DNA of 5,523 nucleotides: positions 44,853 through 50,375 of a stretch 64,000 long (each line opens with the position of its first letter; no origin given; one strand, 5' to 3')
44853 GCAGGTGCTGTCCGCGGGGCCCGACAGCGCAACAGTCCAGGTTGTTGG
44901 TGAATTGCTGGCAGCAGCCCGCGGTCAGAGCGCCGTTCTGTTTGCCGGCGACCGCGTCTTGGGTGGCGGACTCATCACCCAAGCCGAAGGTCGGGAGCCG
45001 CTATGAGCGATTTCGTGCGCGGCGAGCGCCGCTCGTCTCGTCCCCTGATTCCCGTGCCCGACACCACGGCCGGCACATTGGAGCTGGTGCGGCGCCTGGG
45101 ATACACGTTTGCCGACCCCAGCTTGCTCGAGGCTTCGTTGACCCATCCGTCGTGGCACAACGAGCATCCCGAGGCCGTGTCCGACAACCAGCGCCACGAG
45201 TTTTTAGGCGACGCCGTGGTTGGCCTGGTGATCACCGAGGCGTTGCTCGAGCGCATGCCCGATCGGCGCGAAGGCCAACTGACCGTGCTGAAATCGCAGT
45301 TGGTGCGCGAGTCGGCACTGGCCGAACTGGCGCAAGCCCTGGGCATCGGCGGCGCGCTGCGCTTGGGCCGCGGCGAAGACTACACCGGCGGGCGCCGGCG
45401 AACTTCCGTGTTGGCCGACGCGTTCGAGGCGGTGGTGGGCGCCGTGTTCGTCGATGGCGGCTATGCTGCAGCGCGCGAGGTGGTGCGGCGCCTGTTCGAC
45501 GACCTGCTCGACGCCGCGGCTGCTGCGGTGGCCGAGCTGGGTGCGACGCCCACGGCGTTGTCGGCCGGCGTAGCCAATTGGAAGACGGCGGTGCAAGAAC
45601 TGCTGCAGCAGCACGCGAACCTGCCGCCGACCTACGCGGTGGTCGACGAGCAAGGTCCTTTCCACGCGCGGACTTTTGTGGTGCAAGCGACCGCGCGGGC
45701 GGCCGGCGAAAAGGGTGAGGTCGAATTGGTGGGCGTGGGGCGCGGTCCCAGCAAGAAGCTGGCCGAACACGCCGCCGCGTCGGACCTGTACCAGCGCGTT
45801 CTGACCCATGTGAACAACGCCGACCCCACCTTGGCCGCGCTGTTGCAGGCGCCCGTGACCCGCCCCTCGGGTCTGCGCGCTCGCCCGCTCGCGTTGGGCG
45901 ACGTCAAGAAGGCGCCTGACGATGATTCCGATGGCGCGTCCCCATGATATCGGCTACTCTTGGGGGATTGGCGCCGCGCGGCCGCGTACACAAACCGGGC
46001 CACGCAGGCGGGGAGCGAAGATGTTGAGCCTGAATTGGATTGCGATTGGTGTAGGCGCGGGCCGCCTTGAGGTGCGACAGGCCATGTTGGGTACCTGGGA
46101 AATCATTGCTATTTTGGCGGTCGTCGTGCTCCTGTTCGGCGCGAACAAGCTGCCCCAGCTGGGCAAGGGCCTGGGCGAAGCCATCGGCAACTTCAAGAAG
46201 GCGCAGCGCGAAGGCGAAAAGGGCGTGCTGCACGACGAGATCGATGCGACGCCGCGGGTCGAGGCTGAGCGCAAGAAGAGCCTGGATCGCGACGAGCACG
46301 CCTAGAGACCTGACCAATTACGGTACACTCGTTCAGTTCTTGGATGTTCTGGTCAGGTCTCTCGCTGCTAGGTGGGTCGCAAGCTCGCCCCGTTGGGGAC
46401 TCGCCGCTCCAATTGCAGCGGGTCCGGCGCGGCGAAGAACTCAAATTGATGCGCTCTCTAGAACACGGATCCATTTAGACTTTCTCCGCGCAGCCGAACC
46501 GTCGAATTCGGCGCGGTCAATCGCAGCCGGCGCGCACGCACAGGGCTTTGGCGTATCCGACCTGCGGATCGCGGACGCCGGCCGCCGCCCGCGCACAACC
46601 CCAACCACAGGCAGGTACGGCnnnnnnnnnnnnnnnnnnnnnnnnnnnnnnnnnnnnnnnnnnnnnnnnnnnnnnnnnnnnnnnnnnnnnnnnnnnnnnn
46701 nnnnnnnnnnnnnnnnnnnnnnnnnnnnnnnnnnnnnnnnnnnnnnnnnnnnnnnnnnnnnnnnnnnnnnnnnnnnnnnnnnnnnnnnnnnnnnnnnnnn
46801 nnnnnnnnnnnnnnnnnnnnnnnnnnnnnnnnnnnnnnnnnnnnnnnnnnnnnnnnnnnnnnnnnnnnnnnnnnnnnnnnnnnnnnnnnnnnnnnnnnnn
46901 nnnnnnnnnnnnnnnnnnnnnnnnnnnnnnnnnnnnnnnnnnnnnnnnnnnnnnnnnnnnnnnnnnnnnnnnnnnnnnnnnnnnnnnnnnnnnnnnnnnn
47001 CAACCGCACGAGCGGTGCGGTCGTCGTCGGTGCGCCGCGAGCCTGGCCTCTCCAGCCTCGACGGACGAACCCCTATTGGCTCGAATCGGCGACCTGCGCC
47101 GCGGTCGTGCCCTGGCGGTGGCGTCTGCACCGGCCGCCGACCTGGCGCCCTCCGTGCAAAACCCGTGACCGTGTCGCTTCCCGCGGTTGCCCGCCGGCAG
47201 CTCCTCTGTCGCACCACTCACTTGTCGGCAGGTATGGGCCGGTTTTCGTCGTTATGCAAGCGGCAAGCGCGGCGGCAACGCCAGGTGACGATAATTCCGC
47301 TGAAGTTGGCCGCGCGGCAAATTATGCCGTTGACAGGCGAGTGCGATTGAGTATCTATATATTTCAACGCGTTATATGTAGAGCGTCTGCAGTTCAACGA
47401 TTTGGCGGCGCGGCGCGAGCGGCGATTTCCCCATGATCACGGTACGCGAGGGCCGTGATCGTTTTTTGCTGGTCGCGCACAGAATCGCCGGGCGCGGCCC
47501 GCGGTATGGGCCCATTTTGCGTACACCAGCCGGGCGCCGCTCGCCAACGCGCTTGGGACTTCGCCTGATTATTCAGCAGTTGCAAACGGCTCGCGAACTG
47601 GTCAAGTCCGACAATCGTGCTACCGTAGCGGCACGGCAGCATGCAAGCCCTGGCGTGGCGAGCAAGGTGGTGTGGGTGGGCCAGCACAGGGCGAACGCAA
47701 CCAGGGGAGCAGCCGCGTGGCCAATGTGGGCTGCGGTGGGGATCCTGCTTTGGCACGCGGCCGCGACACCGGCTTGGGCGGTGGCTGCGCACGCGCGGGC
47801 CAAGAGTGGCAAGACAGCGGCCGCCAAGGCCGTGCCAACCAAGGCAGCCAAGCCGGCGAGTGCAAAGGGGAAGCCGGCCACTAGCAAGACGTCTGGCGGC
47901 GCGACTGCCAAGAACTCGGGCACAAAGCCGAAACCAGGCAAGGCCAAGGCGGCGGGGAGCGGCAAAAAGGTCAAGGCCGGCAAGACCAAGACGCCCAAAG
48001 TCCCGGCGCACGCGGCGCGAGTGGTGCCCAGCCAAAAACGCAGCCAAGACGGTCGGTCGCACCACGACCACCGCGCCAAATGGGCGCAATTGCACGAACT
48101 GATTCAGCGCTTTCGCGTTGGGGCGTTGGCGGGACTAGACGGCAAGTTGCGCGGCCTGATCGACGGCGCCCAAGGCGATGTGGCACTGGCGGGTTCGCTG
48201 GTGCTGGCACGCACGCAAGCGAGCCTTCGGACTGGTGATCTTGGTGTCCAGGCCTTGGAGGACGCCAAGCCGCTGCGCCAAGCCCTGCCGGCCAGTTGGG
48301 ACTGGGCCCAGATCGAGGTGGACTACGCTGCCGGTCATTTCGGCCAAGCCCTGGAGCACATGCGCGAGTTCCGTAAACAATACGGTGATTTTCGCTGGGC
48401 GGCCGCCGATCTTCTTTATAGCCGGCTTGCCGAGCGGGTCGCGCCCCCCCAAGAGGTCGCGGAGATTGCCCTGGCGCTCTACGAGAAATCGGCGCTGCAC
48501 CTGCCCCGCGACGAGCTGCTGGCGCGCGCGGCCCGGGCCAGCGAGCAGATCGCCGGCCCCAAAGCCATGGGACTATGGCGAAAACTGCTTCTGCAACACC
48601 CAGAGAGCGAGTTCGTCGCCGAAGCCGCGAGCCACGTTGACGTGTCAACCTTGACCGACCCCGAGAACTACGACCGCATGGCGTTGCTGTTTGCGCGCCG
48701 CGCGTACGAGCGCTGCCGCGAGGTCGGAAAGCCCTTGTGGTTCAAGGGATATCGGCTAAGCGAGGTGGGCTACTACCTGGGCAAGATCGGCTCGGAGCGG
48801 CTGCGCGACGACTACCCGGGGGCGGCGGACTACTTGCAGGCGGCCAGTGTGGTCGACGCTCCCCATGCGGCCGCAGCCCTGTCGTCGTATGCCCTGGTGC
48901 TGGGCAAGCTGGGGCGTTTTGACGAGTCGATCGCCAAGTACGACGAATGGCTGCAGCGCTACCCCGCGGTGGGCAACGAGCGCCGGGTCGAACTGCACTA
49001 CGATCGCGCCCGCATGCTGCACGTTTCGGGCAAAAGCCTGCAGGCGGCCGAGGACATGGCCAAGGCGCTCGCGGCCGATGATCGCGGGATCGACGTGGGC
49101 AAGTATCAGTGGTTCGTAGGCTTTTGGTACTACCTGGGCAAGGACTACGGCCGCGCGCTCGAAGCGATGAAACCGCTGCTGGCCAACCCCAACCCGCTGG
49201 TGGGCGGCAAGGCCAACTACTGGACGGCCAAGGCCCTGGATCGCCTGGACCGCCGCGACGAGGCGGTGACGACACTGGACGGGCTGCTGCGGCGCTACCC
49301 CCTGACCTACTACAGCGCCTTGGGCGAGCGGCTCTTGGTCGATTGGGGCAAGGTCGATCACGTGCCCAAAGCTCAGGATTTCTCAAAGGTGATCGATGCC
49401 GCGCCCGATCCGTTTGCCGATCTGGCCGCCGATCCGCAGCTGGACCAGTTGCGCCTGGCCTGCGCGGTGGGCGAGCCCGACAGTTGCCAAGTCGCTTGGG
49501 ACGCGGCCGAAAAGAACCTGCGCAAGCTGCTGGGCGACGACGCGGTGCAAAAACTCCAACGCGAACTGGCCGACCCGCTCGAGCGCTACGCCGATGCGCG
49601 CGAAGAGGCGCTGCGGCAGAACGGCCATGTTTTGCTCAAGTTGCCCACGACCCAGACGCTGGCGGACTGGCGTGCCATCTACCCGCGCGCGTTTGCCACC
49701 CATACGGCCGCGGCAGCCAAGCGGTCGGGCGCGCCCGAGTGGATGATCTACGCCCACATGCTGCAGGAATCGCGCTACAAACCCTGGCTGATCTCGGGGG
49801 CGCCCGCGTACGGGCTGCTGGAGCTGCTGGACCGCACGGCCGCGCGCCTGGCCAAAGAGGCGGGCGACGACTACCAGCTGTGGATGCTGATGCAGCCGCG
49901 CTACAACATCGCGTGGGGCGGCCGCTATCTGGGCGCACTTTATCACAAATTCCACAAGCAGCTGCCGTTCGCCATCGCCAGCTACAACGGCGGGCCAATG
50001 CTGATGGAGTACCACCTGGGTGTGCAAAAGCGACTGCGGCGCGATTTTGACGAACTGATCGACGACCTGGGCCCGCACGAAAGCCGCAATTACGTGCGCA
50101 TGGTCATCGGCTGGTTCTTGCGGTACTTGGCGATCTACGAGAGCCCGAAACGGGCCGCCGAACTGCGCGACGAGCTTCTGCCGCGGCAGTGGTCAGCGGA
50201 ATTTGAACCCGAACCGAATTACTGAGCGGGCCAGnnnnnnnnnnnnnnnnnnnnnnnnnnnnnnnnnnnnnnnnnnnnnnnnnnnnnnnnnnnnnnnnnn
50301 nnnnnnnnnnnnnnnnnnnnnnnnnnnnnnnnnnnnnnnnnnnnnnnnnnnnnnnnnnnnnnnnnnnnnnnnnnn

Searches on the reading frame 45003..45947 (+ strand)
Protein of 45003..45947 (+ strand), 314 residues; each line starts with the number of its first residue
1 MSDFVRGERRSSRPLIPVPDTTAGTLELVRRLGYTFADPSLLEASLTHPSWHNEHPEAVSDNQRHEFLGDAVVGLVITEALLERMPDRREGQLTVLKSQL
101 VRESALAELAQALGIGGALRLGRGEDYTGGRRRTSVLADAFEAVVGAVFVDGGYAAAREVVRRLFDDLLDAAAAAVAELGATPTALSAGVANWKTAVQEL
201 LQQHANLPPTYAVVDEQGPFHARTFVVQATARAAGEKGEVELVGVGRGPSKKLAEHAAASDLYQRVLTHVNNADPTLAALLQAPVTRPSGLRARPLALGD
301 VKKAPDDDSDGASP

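Call 11: search_protein_families(library=pfam, proteins=[window:45003-45947:+], max_evalue=0.01)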
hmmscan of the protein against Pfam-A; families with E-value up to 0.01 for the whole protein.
window:45003-45947:+ (314 aa): 5 families
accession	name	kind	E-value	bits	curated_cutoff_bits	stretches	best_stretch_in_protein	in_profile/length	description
PF14622.11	Ribonucleas_3_3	-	9.1e-33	113.6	35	1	38-165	1-125/128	Ribonuclease-III-like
PF00636.31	Ribonuclease_3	-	1.1e-22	81.2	27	1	63-153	1-102/102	Ribonuclease III domain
PF00035.32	dsrm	-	2.5e-10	41.2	23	1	193-264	1-64/66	Double-stranded RNA binding motif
PF22935.1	RM44_endonuclase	-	0.00012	22.6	27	1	31-148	12-139/139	Large ribosomal subunit protein mL44, endonuclease domain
PF08521.16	2CSK_N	-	0.0093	16.5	23.2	0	153-222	12-79/140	Two-component sensor kinase N-terminal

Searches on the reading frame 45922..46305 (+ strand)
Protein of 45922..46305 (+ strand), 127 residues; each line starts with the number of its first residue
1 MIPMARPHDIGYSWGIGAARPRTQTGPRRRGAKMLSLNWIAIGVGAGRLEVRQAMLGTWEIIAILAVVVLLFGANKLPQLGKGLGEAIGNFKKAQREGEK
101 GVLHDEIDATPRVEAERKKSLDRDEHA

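Call 11: search_protein_families(library=pfam, proteins=[window:45922-46305:+], max_evalue=0.01)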
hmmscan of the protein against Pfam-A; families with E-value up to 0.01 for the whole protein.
window:45922-46305:+ (127 aa): 1 family
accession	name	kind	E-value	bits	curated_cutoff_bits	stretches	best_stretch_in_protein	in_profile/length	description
PF02416.21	TatA_B_E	-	3.8e-17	61.7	21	1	56-100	1-45/53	mttA/Hcf106 family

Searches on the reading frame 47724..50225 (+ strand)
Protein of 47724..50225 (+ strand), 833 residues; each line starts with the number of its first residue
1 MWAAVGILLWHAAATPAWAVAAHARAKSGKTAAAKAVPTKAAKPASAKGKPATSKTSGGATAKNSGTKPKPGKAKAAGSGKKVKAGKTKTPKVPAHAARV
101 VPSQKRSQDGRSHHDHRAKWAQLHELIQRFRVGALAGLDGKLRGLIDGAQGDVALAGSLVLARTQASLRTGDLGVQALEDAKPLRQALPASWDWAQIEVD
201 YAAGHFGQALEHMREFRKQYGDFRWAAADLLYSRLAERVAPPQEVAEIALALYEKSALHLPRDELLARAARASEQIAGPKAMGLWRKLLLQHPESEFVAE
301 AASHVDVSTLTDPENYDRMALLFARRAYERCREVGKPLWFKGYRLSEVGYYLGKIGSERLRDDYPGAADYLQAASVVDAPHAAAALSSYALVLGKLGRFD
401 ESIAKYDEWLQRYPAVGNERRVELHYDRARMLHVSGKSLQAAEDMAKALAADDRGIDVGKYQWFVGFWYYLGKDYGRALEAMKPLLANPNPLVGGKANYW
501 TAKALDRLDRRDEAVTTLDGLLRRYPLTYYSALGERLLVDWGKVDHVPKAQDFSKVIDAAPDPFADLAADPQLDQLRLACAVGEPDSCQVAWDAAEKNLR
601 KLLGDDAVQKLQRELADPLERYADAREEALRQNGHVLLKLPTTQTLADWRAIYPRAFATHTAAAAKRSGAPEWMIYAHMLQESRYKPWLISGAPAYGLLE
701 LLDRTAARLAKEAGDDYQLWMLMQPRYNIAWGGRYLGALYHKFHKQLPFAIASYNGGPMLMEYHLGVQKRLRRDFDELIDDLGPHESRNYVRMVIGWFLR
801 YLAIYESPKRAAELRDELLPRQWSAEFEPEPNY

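Call 11: search_protein_families(library=pfam, proteins=[window:47724-50225:+], max_evalue=0.01)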
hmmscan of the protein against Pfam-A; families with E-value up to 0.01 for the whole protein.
window:47724-50225:+ (833 aa): 4 families
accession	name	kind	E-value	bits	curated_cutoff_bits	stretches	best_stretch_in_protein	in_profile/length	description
PF01464.25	SLT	-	4.3e-15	55.7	21.3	1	663-759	5-99/117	Transglycosylase SLT domain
PF13432.12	TPR_16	-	5.6e-05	23.9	32.7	1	363-415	12-63/65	Tetratricopeptide repeat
PF13174.12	TPR_6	-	7.1e-05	23.6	26.3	1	497-526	2-31/33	Tetratricopeptide repeat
PF13424.12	TPR_12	-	0.0079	16.8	30.1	1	382-451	2-74/77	Tetratricopeptide repeat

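Call 13: find_related_loci(query=window:47724-50225:+, collection=genome_contigs, flank=4000)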
Query window:47724-50225:+ (833 aa) in genome_contigs; peptide patterns used: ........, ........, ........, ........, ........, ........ (x = any residue, [..] = any of these).
55 stretches matched a pattern; 27 encode a relative of the query (tblastn E <= 1e-3); 27 distinct loci.
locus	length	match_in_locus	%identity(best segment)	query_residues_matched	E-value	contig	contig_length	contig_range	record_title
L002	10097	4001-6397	86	40-833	0e+0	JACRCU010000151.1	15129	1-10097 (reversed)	MAG: Deltaproteobacteria bacterium isolate NC_groundwater_1654_Pr3_B-0.1um_9_b SR-2_scaffold_141_1021712, whole genome s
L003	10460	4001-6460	78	4-833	0e+0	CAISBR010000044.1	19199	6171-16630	MAG: uncultured Myxococcales bacterium isolate Ki3-D4_bin-362 genome assembly, contig: bin-362:044/244, whole genome sho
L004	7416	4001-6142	61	120-833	0e+0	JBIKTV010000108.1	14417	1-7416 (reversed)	MAG: Myxococcota bacterium isolate ME2015-07-30_3300044647_group6_bin219 Rohwer_bin1498_scaffold_3587_c1, whole genome s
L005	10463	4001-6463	58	16-833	0e+0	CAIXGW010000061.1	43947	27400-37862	MAG: uncultured Myxococcales bacterium isolate ErkenSummer_bin-0937 genome assembly, contig: bin-0937:061/404, whole gen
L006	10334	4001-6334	57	40-833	0e+0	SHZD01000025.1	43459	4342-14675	MAG: Myxococcales bacterium isolate Baikal-deep-G136 BACOMB-C3627, whole genome shotgun sequence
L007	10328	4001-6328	56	54-833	0e+0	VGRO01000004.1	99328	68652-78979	MAG: Deltaproteobacteria bacterium isolate M_DeepCast_65m_m1_011 M_DeepCast_65m_m1_011_Ga0194120_10000240, whole genome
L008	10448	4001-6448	54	5-833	0e+0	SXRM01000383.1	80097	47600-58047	MAG: Proteobacteria bacterium isolate F1-140-MAGs058 F1-140__c494357, whole genome shotgun sequence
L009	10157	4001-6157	58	116-833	0e+0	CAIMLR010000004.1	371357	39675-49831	MAG: uncultured Myxococcales bacterium isolate A14_bin-1730 genome assembly, contig: bin-1730:04/50, whole genome shotgu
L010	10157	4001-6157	58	116-833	0e+0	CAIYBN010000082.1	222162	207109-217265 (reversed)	MAG: uncultured Myxococcales bacterium isolate MJ-time_bin-1663 genome assembly, contig: bin-1663:082/149, whole genome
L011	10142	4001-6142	57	120-833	0e+0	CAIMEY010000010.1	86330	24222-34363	MAG: uncultured Myxococcales bacterium isolate Umea_bin-05835 genome assembly, contig: bin-05835:010/123, whole genome s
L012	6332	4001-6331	56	24-801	0e+0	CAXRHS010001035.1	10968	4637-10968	MAG: Myxococcota bacterium isolate CJ01B_8.15 genome assembly, contig: k141_317798, whole genome shotgun sequence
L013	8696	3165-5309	57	120-833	0e+0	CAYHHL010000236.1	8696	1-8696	MAG TPA_asm: uncultured Enterobacteriaceae bacterium isolate ERP119702_co1_145 genome assembly, contig: NODE_11205_lengt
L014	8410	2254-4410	58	116-833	0e+0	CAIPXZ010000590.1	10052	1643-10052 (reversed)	MAG: uncultured Myxococcales bacterium isolate YR2_bin-0002 genome assembly, contig: bin-0002:590/806, whole genome shot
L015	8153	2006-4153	57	120-833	0e+0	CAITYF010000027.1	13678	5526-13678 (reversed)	MAG: uncultured Myxococcales bacterium isolate Ja1_bin-0143 genome assembly, contig: bin-0143:027/272, whole genome shot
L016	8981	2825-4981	58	116-833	0e+0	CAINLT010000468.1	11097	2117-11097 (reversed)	MAG: uncultured Myxococcales bacterium isolate MJ-time_bin-8340 genome assembly, contig: bin-8340:468/549, whole genome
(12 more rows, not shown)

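Call 25: find_related_loci(query=window:47724-50225:+, collection=metagenome_contigs, flank=2500)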
Query window:47724-50225:+ (833 aa) in metagenome_contigs; peptide patterns used: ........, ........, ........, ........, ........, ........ (x = any residue, [..] = any of these).
37 stretches matched a pattern; 7 encode a relative of the query (tblastn E <= 1e-3); 7 distinct loci.
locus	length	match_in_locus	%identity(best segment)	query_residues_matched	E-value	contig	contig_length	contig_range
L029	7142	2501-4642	58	120-833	0e+0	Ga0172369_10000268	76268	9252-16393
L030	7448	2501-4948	54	5-833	0e+0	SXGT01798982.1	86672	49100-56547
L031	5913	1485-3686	51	120-833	0e+0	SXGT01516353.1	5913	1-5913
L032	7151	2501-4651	48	119-833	0e+0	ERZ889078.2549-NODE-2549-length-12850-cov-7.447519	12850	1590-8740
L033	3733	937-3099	48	120-833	0e+0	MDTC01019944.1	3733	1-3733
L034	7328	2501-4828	56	54-833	0e+0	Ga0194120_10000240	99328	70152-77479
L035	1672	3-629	67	622-833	5e-90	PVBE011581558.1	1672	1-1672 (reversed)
